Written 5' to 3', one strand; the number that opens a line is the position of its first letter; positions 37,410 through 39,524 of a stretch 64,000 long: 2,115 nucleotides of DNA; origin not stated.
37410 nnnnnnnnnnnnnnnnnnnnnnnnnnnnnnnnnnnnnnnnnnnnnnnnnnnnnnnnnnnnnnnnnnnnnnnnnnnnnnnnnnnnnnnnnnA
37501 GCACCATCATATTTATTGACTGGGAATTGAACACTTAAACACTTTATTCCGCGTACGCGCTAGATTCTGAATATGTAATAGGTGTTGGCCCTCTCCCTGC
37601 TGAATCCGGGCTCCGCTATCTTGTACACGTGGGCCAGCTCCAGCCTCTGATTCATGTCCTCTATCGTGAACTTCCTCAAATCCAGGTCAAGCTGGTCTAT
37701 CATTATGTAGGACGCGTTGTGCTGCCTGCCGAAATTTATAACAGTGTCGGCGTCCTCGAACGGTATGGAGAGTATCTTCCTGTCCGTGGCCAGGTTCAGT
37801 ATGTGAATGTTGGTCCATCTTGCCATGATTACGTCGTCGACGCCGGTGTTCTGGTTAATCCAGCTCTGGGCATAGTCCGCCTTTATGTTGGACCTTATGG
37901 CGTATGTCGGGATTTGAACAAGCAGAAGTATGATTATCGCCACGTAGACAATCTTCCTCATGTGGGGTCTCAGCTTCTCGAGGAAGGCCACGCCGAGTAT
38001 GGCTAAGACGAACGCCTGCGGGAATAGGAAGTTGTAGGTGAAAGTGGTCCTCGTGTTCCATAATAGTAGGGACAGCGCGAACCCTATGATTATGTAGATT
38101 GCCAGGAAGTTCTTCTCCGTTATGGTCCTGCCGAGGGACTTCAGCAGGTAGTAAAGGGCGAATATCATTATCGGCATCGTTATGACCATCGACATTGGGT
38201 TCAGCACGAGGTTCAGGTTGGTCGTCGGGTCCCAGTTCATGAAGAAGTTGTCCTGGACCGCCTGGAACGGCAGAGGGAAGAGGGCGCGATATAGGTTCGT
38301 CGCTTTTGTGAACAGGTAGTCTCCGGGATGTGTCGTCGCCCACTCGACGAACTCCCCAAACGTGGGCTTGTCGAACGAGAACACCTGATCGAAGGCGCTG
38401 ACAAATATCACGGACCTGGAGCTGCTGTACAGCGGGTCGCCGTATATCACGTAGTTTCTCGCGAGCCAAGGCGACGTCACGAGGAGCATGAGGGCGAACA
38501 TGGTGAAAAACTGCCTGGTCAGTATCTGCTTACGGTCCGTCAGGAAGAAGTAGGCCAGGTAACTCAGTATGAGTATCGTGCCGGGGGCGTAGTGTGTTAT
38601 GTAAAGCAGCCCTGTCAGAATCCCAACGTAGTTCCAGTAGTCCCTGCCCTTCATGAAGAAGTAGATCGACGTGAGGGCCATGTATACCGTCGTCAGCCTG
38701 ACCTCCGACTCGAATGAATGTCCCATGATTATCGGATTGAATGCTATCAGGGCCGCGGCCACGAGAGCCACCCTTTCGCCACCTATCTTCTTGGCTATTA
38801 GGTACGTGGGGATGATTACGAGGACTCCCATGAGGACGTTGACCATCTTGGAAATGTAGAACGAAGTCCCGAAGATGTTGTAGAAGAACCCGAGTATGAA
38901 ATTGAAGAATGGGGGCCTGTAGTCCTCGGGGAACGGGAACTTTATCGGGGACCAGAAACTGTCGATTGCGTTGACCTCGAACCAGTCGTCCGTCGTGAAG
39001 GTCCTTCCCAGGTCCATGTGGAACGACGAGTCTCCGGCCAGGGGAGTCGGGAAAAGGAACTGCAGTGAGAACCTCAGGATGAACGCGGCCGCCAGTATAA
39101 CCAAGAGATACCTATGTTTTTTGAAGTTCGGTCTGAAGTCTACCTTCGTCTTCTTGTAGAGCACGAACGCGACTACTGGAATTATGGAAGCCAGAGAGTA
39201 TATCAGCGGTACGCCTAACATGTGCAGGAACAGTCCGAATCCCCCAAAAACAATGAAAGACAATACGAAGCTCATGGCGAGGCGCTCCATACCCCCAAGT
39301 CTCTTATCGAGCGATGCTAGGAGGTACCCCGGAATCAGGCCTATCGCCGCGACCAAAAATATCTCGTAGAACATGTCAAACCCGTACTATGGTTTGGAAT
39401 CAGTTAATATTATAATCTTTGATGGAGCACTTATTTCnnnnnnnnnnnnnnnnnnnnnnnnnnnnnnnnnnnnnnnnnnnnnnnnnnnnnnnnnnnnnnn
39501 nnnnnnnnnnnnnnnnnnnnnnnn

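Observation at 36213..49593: Two diverged copies of an Arn/Gtr-like triad: PMP-type sugar 3-dehydratase + polyprenyl-P GT2 + 600-aa GT-C transferase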

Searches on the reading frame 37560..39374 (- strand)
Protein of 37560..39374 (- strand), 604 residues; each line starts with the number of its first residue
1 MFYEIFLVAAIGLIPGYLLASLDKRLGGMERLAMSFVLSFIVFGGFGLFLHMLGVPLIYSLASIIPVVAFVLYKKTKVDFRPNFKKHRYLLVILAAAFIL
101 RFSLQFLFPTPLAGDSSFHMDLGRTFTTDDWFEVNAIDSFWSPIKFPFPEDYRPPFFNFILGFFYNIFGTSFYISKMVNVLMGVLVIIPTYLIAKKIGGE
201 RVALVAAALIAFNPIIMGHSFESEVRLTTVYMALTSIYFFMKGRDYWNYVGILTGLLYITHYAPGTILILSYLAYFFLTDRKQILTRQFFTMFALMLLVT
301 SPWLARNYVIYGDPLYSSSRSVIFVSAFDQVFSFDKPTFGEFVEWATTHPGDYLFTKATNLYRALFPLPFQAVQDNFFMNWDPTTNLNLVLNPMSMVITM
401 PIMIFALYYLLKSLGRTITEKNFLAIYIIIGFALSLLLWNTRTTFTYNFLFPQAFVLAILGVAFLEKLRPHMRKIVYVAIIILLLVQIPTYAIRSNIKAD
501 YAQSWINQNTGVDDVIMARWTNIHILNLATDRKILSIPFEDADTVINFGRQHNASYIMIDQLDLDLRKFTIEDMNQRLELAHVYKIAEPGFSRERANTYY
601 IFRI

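Call 4: search_protein_families(library=pfam, proteins=[window:37560-39374:-], max_evalue=0.01)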
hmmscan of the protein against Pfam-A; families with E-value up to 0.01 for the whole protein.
window:37560-39374:- (604 aa): 1 family
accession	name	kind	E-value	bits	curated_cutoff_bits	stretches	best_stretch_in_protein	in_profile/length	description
PF13231.12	PMT_2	-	4.6e-13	50.1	26.1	1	153-304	2-158/160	Dolichyl-phosphate-mannose-protein mannosyltransferase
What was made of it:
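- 37560..39374 (-): GT-C A: 604-aa polytopic GT-C-fold glycosyltransferase, the conservative paralogue of a rare family. PMT_2 50 bits (call 4).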

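Call 12: search_solved_structures(query=window:37560-39374:-, max_evalue=1, show_alignments=2)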
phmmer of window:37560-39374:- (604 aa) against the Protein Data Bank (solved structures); distinct sequences matched with E-value up to 1: 0.
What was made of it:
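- Tried and rejected: A PDB sequence search with GT-C A found nothing even at E 1 (call 12).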

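Call 13: find_homologous_proteins(query=window:37560-39374:-, max_evalue=0.00001)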
Query window:37560-39374:- (604 aa): 10 proteins with E <= 0.00001 among 8000 candidates.
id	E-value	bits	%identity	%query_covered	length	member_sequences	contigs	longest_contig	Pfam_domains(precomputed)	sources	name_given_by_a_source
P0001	0.0e+0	1343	100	100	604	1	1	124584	PF13231.13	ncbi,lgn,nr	ncbi:MAG: glycosyltransferase family 39 protein [Candidatus Aenigmarchaeota archaeon]|nr:glycosyltra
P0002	0.0e+0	1186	85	100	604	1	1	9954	PF13231.13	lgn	-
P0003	0.0e+0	1092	78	100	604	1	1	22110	PF13231.13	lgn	-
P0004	1.6e-223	762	66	81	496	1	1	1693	PF13231.13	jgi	jgi:4-amino-4-deoxy-L-arabinose transferase-like glycosyltransferase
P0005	9.2e-221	753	55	100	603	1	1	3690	PF13231.13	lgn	-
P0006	5.4e-215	734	52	99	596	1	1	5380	PF13231.13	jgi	jgi:4-amino-4-deoxy-L-arabinose transferase-like glycosyltransferase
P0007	1.6e-208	712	51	100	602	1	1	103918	PF13231.13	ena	-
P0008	6.4e-199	681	49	100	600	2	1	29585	PF13231.13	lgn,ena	-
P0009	6.0e-188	644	48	100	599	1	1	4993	PF13231.13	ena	-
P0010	3.4e-15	74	26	55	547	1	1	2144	PF13231.13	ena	-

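Call 14: find_encoding_contigs(protein=P0007, flank=10000, max_places=3)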
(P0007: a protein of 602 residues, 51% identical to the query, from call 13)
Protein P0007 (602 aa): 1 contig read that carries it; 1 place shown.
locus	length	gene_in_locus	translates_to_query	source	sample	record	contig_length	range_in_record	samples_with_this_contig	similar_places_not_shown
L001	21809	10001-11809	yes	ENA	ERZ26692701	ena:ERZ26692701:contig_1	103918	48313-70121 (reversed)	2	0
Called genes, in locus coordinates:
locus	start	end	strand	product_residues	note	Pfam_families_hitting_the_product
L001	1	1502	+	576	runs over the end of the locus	PF02543:Carbam_trans_N, PF00814:TsaD (weak), PF16861:Carbam_trans_C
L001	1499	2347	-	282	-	PF00535:Glycos_transf_2, PF13641:Glyco_tranf_2_3, PF13632:Glyco_trans_2_3 (faint)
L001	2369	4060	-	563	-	PF02366:PMT, PF13231:PMT_2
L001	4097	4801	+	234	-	PF00535:Glycos_transf_2, PF13641:Glyco_tranf_2_3 (weak), PF12804:NTP_transf_3 (weak)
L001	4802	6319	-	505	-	PF01943:Polysacc_synt, PF13440:Polysacc_synt_3, PF01554:MatE (weak)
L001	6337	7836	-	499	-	PF01943:Polysacc_synt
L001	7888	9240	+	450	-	PF13231:PMT_2 (weak), PF03901:Glyco_transf_22 (weak)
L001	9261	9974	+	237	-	PF00535:Glycos_transf_2, PF13641:Glyco_tranf_2_3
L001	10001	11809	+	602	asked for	PF13231:PMT_2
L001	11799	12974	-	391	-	PF13439:Glyco_transf_4, PF13579:Glyco_trans_4_4, PF20706:GT4-conflict (faint), PF00534:Glycos_transf_1, PF13692:Glyco_trans_1_4, PF13524:Glyco_trans_1_2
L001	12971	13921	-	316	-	PF01073:3Beta_HSD, PF01370:Epimerase, PF02719:Polysacc_synt_2, PF04321:RmlD_sub_bind, PF05368:NmrA, PF16363:GDP_Man_Dehyd, PF07993:NAD_binding_4, PF13460:NAD_binding_10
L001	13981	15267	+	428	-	PF01041:DegT_DnrJ_EryC1, PF00155:Aminotran_1_2 (weak), PF01053:Cys_Met_Meta_PP (faint), PF01212:Beta_elim_lyase (faint)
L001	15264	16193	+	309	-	PF00106:adh_short, PF01073:3Beta_HSD, PF01370:Epimerase, PF02719:Polysacc_synt_2, PF04321:RmlD_sub_bind, PF08659:KR (weak), PF16363:GDP_Man_Dehyd, PF07993:NAD_binding_4, +1 more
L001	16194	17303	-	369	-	PF00534:Glycos_transf_1, PF13692:Glyco_trans_1_4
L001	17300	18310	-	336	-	PF13439:Glyco_transf_4 (weak), PF00534:Glycos_transf_1, PF13692:Glyco_trans_1_4, PF13524:Glyco_trans_1_2 (weak)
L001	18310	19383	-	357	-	PF13439:Glyco_transf_4, PF13579:Glyco_trans_4_4, PF20706:GT4-conflict (faint), PF00534:Glycos_transf_1, PF13692:Glyco_trans_1_4, PF13524:Glyco_trans_1_2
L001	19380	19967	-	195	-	PF13489:Methyltransf_23, PF08241:Methyltransf_11, PF13649:Methyltransf_25 (weak), PF08242:Methyltransf_12 (weak), PF13847:Methyltransf_31 (weak)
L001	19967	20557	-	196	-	PF13489:Methyltransf_23, PF08241:Methyltransf_11 (weak), PF08242:Methyltransf_12 (weak)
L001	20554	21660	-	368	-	PF13439:Glyco_transf_4 (weak), PF13579:Glyco_trans_4_4 (weak), PF00534:Glycos_transf_1, PF13692:Glyco_trans_1_4, PF13524:Glyco_trans_1_2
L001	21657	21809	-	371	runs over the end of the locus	PF02350:Epimerase_2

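Call 15: find_encoding_contigs(protein=P0008, flank=10000, max_places=3)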
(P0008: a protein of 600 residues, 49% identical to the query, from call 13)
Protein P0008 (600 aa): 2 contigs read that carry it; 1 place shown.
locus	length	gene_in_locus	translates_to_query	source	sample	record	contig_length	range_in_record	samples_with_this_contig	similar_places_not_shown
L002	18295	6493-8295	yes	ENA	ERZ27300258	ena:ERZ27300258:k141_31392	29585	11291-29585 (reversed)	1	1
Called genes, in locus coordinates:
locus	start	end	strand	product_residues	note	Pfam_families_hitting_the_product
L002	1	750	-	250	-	?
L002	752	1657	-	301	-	PF01073:3Beta_HSD, PF01370:Epimerase, PF04321:RmlD_sub_bind, PF13460:NAD_binding_10 (weak), PF16363:GDP_Man_Dehyd, PF02719:Polysacc_synt_2, PF07993:NAD_binding_4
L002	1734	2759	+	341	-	PF00953:Glycos_transf_4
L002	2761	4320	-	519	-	PF01943:Polysacc_synt, PF13440:Polysacc_synt_3, PF01554:MatE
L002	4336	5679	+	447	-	PF03901:Glyco_transf_22 (faint), PF13231:PMT_2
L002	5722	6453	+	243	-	PF00535:Glycos_transf_2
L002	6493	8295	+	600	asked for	PF13231:PMT_2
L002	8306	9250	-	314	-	PF01073:3Beta_HSD, PF01370:Epimerase, PF02719:Polysacc_synt_2, PF04321:RmlD_sub_bind, PF05368:NmrA, PF16363:GDP_Man_Dehyd, PF07993:NAD_binding_4, PF13460:NAD_binding_10, +1 more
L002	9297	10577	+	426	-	PF01041:DegT_DnrJ_EryC1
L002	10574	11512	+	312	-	PF00106:adh_short (weak), PF01073:3Beta_HSD, PF01370:Epimerase, PF02719:Polysacc_synt_2, PF04321:RmlD_sub_bind, PF08659:KR (weak), PF16363:GDP_Man_Dehyd, PF07993:NAD_binding_4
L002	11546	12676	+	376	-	PF00155:Aminotran_1_2, PF01053:Cys_Met_Meta_PP (weak)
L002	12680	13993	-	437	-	PF01041:DegT_DnrJ_EryC1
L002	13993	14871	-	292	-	PF00106:adh_short (faint), PF01073:3Beta_HSD, PF01370:Epimerase, PF02719:Polysacc_synt_2, PF04321:RmlD_sub_bind, PF16363:GDP_Man_Dehyd, PF07993:NAD_binding_4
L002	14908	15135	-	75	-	-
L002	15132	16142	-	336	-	PF13439:Glyco_transf_4, PF00534:Glycos_transf_1, PF13692:Glyco_trans_1_4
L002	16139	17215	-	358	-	PF13439:Glyco_transf_4, PF13579:Glyco_trans_4_4, PF20706:GT4-conflict, PF00534:Glycos_transf_1, PF13692:Glyco_trans_1_4, PF13524:Glyco_trans_1_2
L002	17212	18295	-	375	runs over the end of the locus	PF02350:Epimerase_2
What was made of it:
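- In L002 DegT B lies in a co-directional run with two GT4 genes (call 15). In L002 DegT B lies in a co-directional run with two GT4s (call 15).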

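Call 16: find_encoding_contigs(protein=P0003, flank=10000, max_places=3)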
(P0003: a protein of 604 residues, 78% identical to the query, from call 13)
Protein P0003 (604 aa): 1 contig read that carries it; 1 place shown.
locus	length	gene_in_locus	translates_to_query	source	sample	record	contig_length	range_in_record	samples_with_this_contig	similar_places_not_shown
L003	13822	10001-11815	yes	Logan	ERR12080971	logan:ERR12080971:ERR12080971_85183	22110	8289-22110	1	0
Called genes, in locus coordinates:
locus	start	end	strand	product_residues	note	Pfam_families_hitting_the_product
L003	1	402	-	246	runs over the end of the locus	PF00535:Glycos_transf_2, PF13641:Glyco_tranf_2_3 (weak)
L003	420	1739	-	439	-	PF01041:DegT_DnrJ_EryC1, PF00155:Aminotran_1_2 (weak)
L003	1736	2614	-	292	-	PF01073:3Beta_HSD, PF01370:Epimerase, PF02719:Polysacc_synt_2, PF04321:RmlD_sub_bind, PF13460:NAD_binding_10, PF16363:GDP_Man_Dehyd, PF07993:NAD_binding_4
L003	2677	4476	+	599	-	PF13231:PMT_2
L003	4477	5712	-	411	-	PF08421:Methyltransf_13, PF13489:Methyltransf_23, PF08484:Methyltransf_14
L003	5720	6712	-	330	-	PF00106:adh_short (weak), PF01073:3Beta_HSD, PF01370:Epimerase, PF04321:RmlD_sub_bind (weak), PF05368:NmrA, PF07993:NAD_binding_4 (weak), PF16363:GDP_Man_Dehyd, PF13460:NAD_binding_10, +2 more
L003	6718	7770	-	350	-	PF00106:adh_short (faint), PF01073:3Beta_HSD (weak), PF01370:Epimerase, PF02719:Polysacc_synt_2 (weak), PF07993:NAD_binding_4 (weak), PF16363:GDP_Man_Dehyd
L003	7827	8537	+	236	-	PF00535:Glycos_transf_2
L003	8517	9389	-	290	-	PF01073:3Beta_HSD, PF01370:Epimerase, PF02719:Polysacc_synt_2, PF04321:RmlD_sub_bind, PF16363:GDP_Man_Dehyd, PF07993:NAD_binding_4 (weak)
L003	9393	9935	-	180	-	PF13489:Methyltransf_23, PF07021:MetW, PF13847:Methyltransf_31 (faint), PF08241:Methyltransf_11, PF13649:Methyltransf_25 (weak)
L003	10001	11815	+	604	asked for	PF13231:PMT_2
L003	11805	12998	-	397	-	PF13439:Glyco_transf_4, PF13579:Glyco_trans_4_4 (weak), PF20706:GT4-conflict (weak), PF00534:Glycos_transf_1, PF13692:Glyco_trans_1_4, PF13524:Glyco_trans_1_2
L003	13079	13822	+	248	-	?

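Call 26: find_related_loci(query=A1, collection=genome_contigs, flank=10000)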
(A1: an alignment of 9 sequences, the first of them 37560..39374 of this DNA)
Query A1 (604 aa) in genome_contigs; peptide patterns used: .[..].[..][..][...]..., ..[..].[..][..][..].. (x = any residue, [..] = any of these).
39 stretches matched a pattern, but none encodes a relative of the query by tblastn (E <= 1e-3).
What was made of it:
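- Tried and rejected: Scanning 185,579 GTDB species genomes with the GT-C alignment found no relative (call 26).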

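Call 27: find_related_loci(query=A1, collection=metagenome_contigs, flank=10000)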
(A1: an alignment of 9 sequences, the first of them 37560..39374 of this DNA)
Query A1 (604 aa) in metagenome_contigs; peptide patterns used: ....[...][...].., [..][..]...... (x = any residue, [..] = any of these).
202 stretches matched a pattern; 1 encode a relative of the query (tblastn E <= 1e-3); 1 distinct loci.
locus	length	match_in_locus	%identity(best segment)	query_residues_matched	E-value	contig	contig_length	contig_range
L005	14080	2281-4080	49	1-604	0e+0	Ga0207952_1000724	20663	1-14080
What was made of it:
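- Tried and rejected: The metagenome scan gave one locus, L005, which repeats L002 (call 27).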

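Call 37: predict_structure(alignment_id=A1)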
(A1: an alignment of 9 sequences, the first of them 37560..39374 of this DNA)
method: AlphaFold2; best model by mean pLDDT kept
length: 604 residues; sequences in the alignment: 9
mean_pLDDT: 66.1   pTM: 0.75
mean pLDDT of the five models: 66.1, 64.4, 61.2, 61.0, 58.7
residues with pLDDT >= 90: 41; 70-90: 234; 50-70: 201; < 50: 128
segments of 3 or more residues with pLDDT < 50: 111-155, 217-222, 298-336, 393-397, 440-448, 498-500, 521-523, 587-596
pLDDT, mean of each block of 10 residues (from residue 1): 62 83 86 86 70 67 78 70 74 88 69 43 47 29 30 50 59 71 87 92 89 55 66 92 86 77 76 83 53 49 39 32 39 52 69 60 53 53 57 50 80 73 86 66 42 83 88 85 69 54 62 67 51 61 82 81 61 86 61 51 87
secondary structure, 60 per line:
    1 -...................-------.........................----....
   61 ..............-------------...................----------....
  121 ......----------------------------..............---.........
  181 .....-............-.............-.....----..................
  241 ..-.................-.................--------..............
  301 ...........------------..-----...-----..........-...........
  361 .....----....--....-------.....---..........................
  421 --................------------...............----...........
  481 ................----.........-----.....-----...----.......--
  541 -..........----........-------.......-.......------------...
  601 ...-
elements in order: H2-20 H28-52 H57-74 H88-106 H117-126 H155-168 H172-185 H187-198 H200-212 H214-218 H223-242 H244-260 H262-278 H287-311 E331-333 H339-348 H350-365 E370-373 E376-379 H387-391 H395-420 H423-438 H451-465 H470-496 H501-509 E515-519 E525-527 E532-538 H542-551 E556-560 H571-577 E579-585 E598-603
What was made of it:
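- On GT-C fold glycosyltransferases (PMT_2 / GT39 / ArnT-like): The model confidence is only moderate (call 37). The loop is modelled at pLDDT below 50 (call 37).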
